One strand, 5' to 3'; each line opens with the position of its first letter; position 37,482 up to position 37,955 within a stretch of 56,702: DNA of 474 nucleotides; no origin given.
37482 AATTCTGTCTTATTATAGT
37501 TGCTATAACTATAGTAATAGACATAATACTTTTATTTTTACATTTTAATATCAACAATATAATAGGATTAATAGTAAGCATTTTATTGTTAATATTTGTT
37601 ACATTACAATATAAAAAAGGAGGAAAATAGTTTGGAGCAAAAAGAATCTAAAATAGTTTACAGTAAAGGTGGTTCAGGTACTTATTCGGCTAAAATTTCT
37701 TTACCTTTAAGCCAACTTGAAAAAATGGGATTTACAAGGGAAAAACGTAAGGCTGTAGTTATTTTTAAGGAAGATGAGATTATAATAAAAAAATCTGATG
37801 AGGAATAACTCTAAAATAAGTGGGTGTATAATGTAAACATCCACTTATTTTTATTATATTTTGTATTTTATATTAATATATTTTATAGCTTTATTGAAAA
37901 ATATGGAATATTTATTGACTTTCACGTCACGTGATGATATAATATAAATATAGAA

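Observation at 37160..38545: Two tandem paralogous cassettes: basic/amphipathic peptide - hairpin - 2-TM mini-protein - AbrB/MazE-like protein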

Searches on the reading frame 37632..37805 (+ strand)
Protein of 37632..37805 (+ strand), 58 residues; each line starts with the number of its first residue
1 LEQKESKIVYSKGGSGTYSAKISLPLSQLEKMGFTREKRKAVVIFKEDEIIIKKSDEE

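Call 6: search_protein_families(library=pfam, proteins=[window:37632-37805:+], max_evalue=10)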
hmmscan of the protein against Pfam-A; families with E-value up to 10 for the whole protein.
seq(58 aa): 0 families

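Call 21: find_homologous_proteins(query=window:37632-37805:+, max_evalue=0.001)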
Query seq(58 aa) (58 aa): 5 proteins with E <= 0.001 among 5 candidates.
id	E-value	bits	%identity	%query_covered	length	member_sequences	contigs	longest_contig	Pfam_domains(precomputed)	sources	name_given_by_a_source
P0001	1.2e-27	111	100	100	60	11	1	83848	-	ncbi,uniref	ncbi:hypothetical protein [Clostridioides difficile]|uniref:hypothetical protein n=1 Tax=Clostridioi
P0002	6.0e-27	109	100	98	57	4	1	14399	-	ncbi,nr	ncbi:TPA: hypothetical protein KR229_003767, partial [Clostridioides difficile]|nr:hypothetical prot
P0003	2.4e-26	107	95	100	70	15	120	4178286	-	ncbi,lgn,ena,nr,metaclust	ncbi:hypothetical protein KLK96_13715 [Clostridioides difficile]|nr:hypothetical protein [Clostridio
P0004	2.9e-25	104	100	93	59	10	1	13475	-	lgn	-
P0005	1.1e-8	52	97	53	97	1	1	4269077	-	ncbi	-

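Call 26: find_related_loci(query=A2, collection=viral_contigs, flank=3000)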
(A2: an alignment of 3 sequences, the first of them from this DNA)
Query A2 (58 aa) in viral_contigs; peptide patterns used: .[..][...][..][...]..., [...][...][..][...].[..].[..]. (x = any residue, [..] = any of these).
283 stretches matched a pattern; 32 encode a relative of the query (tblastn E <= 1e-3); 32 distinct loci.
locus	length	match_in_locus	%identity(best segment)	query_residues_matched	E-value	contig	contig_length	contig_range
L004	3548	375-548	98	1-58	2e-33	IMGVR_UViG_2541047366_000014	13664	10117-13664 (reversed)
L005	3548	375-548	98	1-58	2e-33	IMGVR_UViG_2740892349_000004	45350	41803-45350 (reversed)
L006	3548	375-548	98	1-58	2e-33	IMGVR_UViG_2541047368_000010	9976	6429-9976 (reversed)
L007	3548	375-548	98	1-58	2e-33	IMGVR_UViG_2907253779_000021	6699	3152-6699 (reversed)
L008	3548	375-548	98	1-58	2e-33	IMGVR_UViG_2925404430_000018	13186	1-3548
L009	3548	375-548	98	1-58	2e-33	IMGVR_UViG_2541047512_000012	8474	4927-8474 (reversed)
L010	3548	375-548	98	1-58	2e-33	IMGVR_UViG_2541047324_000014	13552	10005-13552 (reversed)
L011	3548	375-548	95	1-58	1e-32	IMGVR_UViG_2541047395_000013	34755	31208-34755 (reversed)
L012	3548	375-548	95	1-58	1e-32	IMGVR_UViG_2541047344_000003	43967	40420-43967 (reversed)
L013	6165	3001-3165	42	1-55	1e-12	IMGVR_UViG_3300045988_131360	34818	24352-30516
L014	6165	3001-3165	42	1-55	1e-12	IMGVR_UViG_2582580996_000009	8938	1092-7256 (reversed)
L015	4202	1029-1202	34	1-58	2e-11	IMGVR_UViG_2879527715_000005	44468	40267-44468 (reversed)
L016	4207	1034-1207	34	1-58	2e-11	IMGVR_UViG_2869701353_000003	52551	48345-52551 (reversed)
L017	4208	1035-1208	34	1-58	2e-11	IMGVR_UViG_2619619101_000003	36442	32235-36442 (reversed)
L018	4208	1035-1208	34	1-58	2e-11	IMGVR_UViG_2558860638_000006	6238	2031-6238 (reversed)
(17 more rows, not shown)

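Call 44: search_solved_structures(query=A5, max_evalue=10, show_alignments=2)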
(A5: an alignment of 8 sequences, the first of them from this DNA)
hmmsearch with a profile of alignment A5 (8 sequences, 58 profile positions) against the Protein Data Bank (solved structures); distinct sequences matched with E-value up to 10: 4.
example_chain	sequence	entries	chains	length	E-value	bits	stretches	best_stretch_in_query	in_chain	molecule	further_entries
3o27_A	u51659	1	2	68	0.0076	19.5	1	12-53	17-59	Putative uncharacterized protein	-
1osd_A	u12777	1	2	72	0.91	12.8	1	28-54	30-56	hypothetical protein MerP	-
1z0r_A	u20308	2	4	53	0.92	12.8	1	21-56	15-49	Transition state regulatory protein abrB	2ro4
2k1n_A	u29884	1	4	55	1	12.7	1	21-56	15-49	AbrB family transcriptional regulator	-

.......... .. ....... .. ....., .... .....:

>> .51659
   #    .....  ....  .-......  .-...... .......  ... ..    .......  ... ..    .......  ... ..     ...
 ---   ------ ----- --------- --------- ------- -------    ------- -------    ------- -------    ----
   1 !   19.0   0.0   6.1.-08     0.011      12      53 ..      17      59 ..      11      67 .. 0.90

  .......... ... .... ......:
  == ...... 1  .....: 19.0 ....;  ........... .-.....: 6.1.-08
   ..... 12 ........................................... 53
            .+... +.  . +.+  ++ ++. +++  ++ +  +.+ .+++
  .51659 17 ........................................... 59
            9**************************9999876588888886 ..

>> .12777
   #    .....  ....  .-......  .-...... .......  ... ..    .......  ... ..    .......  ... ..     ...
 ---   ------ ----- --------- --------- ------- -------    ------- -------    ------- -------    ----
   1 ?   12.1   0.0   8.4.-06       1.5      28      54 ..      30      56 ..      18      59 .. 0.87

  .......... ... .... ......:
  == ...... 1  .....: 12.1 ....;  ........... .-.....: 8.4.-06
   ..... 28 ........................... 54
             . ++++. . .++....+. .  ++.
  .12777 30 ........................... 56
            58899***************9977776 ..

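Call 45: search_protein_families(library=ncbifam, alignment_id=A5, max_evalue=1)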
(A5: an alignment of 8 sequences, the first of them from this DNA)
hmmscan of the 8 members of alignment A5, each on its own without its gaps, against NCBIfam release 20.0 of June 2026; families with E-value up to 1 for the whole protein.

A. member 1, seq(58 aa): 0 families

B. families by the number of members that match (of 8 scanned): 2 families
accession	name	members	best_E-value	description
TIGR01439.1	lp_hng_hel_AbrB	3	0.0098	transcriptional regulator, AbrB family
NF049882.1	SMa0974_fam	2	0.15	SMa0974 family conjugal transfer regulator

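Call 46: search_protein_families(library=pfam, alignment_id=A5, max_evalue=1)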
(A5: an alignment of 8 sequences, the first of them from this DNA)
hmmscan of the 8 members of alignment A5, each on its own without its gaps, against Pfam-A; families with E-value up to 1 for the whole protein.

A. member 1, seq(58 aa): 0 families

B. families by the number of members that match (of 8 scanned): 4 families
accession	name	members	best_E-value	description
PF04014.23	MazE_antitoxin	6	0.0001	Antidote-toxin recognition MazE, bacterial antitoxin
PF25787.1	HTH_SB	1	0.0054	Sleeping Beauty transposase HTH domain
PF08845.15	SymE_toxin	1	0.02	Toxin SymE, type I toxin-antitoxin system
PF09397.16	FtsK_gamma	1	0.06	Ftsk gamma domain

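Call 47: find_homologous_proteins(query=A5, max_evalue=0.01)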
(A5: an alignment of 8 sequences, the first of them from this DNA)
Query A5 (8 sequences) (58 aa, profile of the alignment): 104 proteins with E <= 0.01 among 149 candidates.
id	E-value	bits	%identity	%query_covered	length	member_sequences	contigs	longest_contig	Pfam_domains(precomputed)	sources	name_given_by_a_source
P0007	1.8e-38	148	41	97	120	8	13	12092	-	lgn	-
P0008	3.0e-37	144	38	97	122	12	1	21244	-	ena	-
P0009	7.6e-37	143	41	97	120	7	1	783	-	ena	-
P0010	1.3e-36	142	38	97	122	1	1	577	-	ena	-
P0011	1.5e-36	142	38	97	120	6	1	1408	-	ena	-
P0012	2.9e-36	141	39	97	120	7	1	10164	-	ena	-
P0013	3.5e-36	141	34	97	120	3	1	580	-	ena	-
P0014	4.1e-36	141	36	97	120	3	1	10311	-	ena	-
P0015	1.5e-35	139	36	97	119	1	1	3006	-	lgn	-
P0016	2.5e-32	128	36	95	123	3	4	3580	-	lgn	-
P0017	2.1e-28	116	37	98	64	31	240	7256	-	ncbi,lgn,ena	-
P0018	2.2e-28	116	31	100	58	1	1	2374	-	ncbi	-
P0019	3.6e-28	115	39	98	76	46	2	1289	-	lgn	-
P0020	1.2e-27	113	29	100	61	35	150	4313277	-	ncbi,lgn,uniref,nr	ncbi:TPA: AbrB/MazE/SpoVT family DNA-binding domain-containing protein [Clostridioides difficile]|un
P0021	1.9e-27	113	30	97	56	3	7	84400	-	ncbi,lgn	-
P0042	6.6e-23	98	41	97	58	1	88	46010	PF08845.16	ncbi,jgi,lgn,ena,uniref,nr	ncbi:AbrB/MazE/SpoVT family DNA-binding domain-containing protein [Terrisporobacter muris]|jgi:hypot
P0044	1.1e-22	98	42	91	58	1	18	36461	PF08845.16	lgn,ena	-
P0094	3.3e-13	67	42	100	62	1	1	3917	PF04014.24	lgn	-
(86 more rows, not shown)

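Call 48: find_encoding_contigs(protein=P0042, flank=2500, max_places=4)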
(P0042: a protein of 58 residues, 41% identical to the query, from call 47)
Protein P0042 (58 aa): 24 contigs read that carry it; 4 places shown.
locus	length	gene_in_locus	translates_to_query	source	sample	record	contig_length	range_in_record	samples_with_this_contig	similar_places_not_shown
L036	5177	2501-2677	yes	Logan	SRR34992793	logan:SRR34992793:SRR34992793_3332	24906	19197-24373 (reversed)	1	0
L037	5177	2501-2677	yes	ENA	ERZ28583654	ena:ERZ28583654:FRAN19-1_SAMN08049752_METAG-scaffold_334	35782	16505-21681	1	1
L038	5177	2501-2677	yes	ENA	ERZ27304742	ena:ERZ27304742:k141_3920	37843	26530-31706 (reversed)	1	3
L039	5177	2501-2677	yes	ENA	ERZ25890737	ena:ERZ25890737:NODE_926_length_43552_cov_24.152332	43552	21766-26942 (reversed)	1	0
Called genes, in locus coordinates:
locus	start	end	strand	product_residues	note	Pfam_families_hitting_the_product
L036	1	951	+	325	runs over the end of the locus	PF17989:ALP_N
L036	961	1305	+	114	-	-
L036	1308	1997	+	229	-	PF01541:GIY-YIG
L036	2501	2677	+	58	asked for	PF08845:SymE_toxin (weak)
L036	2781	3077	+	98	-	-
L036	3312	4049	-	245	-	PF01510:Amidase_2, PF05036:SPOR (weak)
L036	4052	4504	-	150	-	PF05105:Phage_holin_4_1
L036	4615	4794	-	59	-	-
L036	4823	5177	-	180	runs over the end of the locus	-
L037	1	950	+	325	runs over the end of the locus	PF17989:ALP_N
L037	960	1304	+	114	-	-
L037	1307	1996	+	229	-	PF01541:GIY-YIG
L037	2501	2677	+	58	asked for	PF08845:SymE_toxin (weak)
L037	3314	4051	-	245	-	PF01510:Amidase_2, PF05036:SPOR (weak)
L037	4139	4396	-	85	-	PF16079:Phage_holin_5_2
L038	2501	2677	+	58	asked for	PF08845:SymE_toxin (weak)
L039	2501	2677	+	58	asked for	PF08845:SymE_toxin (weak)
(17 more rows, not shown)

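Call 49: find_encoding_contigs(protein=P0007, flank=2500, max_places=3)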
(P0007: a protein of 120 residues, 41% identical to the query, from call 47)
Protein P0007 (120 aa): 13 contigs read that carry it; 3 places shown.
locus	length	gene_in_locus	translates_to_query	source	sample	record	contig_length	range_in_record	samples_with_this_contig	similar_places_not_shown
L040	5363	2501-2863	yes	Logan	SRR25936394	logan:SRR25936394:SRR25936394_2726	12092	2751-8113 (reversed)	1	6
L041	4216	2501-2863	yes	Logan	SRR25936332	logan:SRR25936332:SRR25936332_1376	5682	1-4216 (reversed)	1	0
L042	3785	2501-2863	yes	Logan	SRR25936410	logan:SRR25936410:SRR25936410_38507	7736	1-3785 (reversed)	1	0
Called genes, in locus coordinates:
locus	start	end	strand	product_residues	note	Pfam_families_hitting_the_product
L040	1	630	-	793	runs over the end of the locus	PF26593:TraC-like (weak)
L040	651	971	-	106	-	-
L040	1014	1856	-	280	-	PF19597:TrbL_4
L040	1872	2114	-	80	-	PF18895:T4SS_pilin (weak)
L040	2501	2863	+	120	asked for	-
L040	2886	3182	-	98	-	PF12728:HTH_17, PF00376:MerR (weak), PF13411:MerR_1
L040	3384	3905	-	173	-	-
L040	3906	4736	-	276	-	PF01656:CbiA (weak), PF13614:AAA_31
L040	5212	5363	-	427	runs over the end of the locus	PF00929:RNase_T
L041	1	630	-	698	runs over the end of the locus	?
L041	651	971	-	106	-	-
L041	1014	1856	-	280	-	PF19597:TrbL_4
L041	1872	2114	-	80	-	PF18895:T4SS_pilin (weak)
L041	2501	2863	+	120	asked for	-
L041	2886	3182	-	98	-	PF12728:HTH_17, PF00376:MerR (weak), PF13411:MerR_1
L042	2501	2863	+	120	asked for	-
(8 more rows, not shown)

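Call 57: find_related_loci(query=A7, collection=genome_contigs, flank=3000)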
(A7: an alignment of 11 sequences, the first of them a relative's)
Query A7 (58 aa) in genome_contigs; peptide patterns used: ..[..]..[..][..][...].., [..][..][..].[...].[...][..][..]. (x = any residue, [..] = any of these).
55 stretches matched a pattern; 16 encode a relative of the query (tblastn E <= 1e-3); 16 distinct loci.
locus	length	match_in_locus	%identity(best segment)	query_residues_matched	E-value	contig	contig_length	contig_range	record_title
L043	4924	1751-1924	100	1-58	5e-36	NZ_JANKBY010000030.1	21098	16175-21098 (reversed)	Terrisporobacter muris strain DSM 29186 NODE_30_length_21098_cov_52.035811, whole genome shotgun sequence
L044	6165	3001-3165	96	1-55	2e-33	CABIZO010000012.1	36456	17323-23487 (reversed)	Peptostreptococcaceae bacterium isolate MGYG-HGUT-00102 genome assembly, contig: .20298_2_47.12, whole genome shotgun se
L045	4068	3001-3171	72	1-57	2e-26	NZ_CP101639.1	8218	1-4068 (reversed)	Terrisporobacter mayombei strain DSM 6539 plasmid pTM2, complete sequence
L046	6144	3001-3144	77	3-50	1e-23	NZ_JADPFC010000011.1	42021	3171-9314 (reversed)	Romboutsia sp. 1001713B170131_170501_G6 NODE_11_length_42021_cov_88.9648, whole genome shotgun sequence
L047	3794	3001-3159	60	1-53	2e-19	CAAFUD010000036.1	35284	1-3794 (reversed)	MAG TPA_asm: uncultured Veillonella sp., isolate HGM14174, WGS project CAAFUD010000000 data, contig: SRS311462_12_k119_5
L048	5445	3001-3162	65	3-54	2e-18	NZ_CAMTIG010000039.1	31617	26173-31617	MAG: uncultured Clostridium sp. isolate ERR5094897_bin.2_metaWRAP_v1.3_MAG ERZ14207110.170, whole genome shotgun sequenc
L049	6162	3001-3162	65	3-54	2e-18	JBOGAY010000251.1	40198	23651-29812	MAG: Sarcina sp. isolate WFFMC_MAG_436 k139_83270_flag=1_multi=7.6271_len=40198, whole genome shotgun sequence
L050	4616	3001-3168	49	3-57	3e-13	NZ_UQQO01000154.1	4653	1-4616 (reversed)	Uncultured Fusobacterium sp. isolate UMGS539, whole genome shotgun sequence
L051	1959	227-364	46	3-48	3e-12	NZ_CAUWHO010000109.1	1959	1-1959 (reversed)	MAG: uncultured Tyzzerella sp. isolate SRS15957006__bin33 SRS15957006_NODE_17311_length_1959_cov_8.465336, whole genome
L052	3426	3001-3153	43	3-53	2e-12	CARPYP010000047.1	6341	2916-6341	MAG TPA_asm: uncultured Clostridia bacterium isolate MGBC114284 genome assembly, contig: MGBC114284.47, whole genome sho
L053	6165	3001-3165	44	3-55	2e-11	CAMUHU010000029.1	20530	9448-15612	MAG TPA_asm: uncultured Clostridium sp. isolate SRR14038232_bin.19_metawrap_v1.3_MAG genome assembly, contig: NODE.3465_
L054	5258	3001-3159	43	3-52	3e-11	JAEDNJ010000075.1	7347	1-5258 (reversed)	MAG: Phascolarctobacterium sp. isolate MAG289 NODE_9829_length_7347_cov_8.874657, whole genome shotgun sequence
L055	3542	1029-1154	45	3-44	1e-10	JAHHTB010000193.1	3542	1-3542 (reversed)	MAG: Fusobacterium sp. isolate MAG071 MAG071_194, whole genome shotgun sequence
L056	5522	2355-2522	40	3-57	4e-10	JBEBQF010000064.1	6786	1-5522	MAG: Fusobacterium ulcerans isolate T1.bin.117 NODE_16517_length_6786_cov_3.628287, whole genome shotgun sequence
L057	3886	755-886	45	3-46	4e-10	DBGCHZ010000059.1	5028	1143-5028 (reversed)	MAG TPA_asm: Clostridia bacterium isolate MAG11343 contig59, whole genome shotgun sequence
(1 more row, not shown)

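Call 61: predict_structure(alignment_id=A6)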
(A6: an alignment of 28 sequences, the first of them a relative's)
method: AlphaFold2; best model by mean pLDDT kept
length: 58 residues; sequences in the alignment: 28
mean_pLDDT: 88.3   pTM: 0.59
mean pLDDT of the five models: 88.3, 86.5, 86.0, 83.3, 76.6
residues with pLDDT >= 90: 39; 70-90: 16; 50-70: 3; < 50: 0
segments of 3 or more residues with pLDDT < 50: none
pLDDT, mean of each block of 10 residues (from residue 1): 87 78 92 91 94 87
secondary structure, 60 per line:
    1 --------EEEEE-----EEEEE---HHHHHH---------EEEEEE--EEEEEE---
elements in order: E9-13 E19-23 H27-32 E42-47 E50-55
